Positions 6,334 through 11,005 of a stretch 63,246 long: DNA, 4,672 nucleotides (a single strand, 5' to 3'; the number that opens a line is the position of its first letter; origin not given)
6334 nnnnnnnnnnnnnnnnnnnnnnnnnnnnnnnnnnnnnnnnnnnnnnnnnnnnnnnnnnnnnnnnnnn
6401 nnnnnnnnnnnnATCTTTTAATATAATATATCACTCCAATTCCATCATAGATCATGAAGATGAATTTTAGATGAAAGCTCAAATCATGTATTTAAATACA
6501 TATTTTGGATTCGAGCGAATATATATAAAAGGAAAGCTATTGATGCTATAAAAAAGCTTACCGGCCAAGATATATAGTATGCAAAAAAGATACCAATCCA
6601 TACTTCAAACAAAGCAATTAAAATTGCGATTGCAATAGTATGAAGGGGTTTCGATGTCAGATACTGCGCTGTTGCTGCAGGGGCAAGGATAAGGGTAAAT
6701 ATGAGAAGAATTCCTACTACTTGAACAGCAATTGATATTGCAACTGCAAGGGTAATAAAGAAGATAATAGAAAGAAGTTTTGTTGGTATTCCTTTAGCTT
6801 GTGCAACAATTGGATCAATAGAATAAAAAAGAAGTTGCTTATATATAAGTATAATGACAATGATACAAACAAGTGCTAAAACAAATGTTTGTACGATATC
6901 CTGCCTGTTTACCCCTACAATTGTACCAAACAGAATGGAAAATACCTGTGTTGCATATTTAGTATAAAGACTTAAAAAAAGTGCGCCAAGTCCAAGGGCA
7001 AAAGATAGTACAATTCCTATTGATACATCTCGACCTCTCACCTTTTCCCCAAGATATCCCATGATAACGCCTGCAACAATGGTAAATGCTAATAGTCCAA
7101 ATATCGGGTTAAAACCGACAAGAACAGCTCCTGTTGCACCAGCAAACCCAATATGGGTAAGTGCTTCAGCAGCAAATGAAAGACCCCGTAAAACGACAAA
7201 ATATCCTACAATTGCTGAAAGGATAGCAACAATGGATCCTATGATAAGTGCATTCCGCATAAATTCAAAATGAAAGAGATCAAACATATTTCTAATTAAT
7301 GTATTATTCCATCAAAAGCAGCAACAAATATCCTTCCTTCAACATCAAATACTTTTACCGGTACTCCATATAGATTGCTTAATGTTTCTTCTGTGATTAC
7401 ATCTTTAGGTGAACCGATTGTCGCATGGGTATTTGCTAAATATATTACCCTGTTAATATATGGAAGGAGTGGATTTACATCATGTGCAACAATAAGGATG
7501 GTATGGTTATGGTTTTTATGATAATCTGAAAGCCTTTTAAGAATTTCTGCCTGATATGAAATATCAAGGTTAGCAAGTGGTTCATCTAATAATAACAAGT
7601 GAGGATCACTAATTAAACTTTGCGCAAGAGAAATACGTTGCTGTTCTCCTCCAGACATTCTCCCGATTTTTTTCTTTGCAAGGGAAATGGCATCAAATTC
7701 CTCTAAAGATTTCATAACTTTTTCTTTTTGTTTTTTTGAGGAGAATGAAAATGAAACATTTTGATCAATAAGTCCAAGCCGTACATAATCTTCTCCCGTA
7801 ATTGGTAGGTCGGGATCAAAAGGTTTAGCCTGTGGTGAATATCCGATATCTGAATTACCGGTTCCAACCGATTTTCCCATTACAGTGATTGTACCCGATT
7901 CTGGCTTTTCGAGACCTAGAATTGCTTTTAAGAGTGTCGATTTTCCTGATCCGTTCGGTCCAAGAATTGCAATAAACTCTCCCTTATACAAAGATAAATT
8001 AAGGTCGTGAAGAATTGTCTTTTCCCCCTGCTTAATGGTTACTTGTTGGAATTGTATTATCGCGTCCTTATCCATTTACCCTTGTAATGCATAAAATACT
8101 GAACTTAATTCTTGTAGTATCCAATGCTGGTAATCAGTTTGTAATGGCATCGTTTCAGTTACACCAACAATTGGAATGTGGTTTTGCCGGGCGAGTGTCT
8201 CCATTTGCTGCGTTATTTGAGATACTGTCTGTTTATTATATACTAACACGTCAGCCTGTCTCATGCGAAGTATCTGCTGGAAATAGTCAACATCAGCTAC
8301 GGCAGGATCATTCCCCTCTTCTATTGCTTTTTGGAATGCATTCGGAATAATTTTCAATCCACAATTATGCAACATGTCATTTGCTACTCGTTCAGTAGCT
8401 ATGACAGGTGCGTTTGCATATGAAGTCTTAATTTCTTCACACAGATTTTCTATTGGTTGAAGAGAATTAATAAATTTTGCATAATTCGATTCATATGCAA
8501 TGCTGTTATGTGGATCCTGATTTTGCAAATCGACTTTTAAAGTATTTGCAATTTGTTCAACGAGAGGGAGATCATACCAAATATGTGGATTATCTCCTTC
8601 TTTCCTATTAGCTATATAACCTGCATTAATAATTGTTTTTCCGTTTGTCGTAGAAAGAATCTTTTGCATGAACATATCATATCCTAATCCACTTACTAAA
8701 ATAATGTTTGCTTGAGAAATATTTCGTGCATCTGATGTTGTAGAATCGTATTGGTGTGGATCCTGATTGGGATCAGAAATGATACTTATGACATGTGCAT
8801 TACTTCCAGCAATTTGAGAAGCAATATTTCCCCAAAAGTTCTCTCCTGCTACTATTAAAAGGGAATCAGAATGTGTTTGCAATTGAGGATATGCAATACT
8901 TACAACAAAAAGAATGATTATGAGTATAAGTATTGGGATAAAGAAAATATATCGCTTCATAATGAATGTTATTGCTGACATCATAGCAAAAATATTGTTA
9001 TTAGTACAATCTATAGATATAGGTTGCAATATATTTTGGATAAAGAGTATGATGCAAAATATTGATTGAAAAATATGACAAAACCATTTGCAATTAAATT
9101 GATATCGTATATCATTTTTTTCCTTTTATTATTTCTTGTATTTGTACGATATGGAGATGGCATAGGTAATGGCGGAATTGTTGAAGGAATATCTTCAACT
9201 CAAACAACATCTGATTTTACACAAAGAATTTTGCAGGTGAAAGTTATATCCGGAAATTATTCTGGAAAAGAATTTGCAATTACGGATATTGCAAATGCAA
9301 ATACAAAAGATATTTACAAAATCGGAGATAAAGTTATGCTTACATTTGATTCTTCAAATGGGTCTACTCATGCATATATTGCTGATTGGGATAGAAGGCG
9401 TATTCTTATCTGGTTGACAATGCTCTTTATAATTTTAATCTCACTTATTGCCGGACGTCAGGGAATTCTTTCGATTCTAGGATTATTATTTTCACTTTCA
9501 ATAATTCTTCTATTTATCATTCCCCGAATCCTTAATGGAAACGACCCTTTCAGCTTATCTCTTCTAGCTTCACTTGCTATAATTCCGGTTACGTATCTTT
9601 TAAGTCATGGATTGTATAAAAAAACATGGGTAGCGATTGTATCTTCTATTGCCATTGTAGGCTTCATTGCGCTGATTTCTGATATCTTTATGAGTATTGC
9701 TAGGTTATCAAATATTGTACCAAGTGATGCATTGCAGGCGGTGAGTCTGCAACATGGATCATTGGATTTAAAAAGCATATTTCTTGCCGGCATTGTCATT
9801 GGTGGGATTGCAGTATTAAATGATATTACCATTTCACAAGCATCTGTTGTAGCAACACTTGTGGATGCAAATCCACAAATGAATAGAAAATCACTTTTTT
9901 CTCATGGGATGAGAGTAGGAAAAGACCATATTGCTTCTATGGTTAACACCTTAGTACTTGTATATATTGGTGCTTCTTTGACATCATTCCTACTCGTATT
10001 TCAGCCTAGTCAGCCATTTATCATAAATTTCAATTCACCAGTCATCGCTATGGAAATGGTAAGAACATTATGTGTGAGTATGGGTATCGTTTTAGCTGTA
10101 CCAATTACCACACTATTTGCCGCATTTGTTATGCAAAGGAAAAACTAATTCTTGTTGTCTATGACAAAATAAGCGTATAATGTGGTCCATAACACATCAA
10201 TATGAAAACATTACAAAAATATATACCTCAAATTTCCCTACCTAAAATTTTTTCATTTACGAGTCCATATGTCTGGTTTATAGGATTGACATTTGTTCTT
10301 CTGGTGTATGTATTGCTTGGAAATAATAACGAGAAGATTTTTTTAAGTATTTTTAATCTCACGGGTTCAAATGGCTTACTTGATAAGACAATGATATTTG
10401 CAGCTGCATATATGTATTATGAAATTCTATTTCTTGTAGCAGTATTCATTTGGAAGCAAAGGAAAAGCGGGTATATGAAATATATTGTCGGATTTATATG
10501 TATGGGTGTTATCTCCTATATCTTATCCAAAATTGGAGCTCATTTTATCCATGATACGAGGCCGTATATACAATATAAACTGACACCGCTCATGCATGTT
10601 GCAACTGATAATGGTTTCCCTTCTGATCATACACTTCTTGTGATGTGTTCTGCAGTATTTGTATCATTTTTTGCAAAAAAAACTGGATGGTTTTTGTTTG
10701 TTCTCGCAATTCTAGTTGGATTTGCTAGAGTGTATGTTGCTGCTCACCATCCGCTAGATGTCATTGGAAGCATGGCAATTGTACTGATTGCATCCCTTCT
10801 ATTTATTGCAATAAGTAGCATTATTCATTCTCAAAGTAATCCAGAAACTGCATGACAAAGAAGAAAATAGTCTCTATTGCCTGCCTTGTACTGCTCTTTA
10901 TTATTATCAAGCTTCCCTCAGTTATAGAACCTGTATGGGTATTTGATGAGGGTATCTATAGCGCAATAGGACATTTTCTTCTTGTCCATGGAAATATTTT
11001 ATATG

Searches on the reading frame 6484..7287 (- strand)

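Call 16: search_protein_families(library=pfam, proteins=[window:6484-7287:-], max_evalue=0.001)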
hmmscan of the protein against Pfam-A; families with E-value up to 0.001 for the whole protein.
window:6484-7287:- (267 aa): 2 families
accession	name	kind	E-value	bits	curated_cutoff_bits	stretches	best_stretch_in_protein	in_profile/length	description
PF00950.22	ABC-3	-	2e-56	191.9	20.1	1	7-259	2-255/258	ABC 3 transport family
PF01032.23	FecCD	-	7.7e-05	22.3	26.5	1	38-252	94-302/311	FecCD transport family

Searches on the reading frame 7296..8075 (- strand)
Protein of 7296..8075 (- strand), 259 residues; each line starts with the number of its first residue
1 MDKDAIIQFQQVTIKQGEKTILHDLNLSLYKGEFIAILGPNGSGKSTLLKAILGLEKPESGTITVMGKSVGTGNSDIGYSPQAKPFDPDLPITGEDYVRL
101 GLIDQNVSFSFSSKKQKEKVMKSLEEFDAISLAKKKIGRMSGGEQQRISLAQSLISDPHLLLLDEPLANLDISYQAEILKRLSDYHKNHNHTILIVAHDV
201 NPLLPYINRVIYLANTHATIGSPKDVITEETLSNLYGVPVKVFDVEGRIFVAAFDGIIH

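Call 16: search_protein_families(library=pfam, proteins=[window:7296-8075:-], max_evalue=0.001)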
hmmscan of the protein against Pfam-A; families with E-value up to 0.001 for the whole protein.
window:7296-8075:- (259 aa): 5 families
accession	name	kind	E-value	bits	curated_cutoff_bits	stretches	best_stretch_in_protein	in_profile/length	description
PF00005.33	ABC_tran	-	2.3e-32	112.9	25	1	22-168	1-137/137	ABC transporter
PF13304.12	AAA_21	-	1e-09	39.3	27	1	34-55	1-22/304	AAA domain, putative AbiEii toxin, Type IV TA system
PF02463.25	SMC_N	-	3.5e-08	33.6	40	1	31-54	23-49/220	RecF/RecN/SMC N terminal domain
PF13476.12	AAA_23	-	1.2e-05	26.5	27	1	24-137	12-121/201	AAA domain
PF13555.12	AAA_29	-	7.4e-05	22.9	27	1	32-55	23-45/61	P-loop containing region of AAA domain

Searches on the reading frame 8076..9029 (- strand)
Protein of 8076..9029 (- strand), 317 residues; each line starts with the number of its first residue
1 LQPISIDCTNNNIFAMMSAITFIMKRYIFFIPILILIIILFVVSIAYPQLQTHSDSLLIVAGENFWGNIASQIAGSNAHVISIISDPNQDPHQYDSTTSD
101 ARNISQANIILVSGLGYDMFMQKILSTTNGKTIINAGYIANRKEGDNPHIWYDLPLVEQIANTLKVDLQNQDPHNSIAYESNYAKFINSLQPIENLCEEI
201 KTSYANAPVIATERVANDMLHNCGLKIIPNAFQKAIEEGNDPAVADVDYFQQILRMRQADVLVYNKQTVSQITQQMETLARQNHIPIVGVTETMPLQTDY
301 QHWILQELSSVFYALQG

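Call 16: search_protein_families(library=pfam, proteins=[window:8076-9029:-], max_evalue=0.001)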
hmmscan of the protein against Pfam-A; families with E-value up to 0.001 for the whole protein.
window:8076-9029:- (317 aa): 1 family
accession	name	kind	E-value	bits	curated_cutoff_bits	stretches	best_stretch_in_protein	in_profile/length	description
PF01297.22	ZnuA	-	1.5e-38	133.3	29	1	59-307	1-256/263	Zinc-uptake complex component A periplasmic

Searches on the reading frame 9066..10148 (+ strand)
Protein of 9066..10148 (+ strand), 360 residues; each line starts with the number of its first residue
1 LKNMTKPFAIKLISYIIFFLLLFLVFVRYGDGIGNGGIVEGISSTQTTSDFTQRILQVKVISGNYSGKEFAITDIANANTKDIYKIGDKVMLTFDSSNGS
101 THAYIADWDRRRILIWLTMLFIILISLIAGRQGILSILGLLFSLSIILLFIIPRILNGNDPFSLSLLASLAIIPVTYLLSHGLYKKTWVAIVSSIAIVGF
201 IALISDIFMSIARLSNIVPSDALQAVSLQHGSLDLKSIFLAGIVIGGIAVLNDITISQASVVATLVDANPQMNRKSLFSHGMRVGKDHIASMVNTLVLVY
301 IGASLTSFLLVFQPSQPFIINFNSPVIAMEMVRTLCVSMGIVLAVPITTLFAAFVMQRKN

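Call 11: search_protein_families(library=pfam, proteins=[window:9066-10148:+], max_evalue=0.001)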
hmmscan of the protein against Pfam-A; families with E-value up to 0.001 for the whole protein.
window:9066-10148:+ (360 aa): 1 family
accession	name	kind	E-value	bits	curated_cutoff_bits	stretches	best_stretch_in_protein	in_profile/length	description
PF07907.16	YibE_F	-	1.7e-63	214.8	27.2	1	114-354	1-241/241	YibE/F-like protein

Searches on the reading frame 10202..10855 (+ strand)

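Call 16: search_protein_families(library=pfam, proteins=[window:10202-10855:+], max_evalue=0.001)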
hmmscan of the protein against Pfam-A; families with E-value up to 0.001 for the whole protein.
window:10202-10855:+ (217 aa): 2 families
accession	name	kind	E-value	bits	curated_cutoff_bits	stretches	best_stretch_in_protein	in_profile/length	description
PF01569.27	PAP2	-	8.6e-14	51.8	27.2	1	98-203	5-123/130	PAP2 superfamily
PF14378.12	PAP2_3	-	7.9e-06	26.2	27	1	63-199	31-189/190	PAP2 superfamily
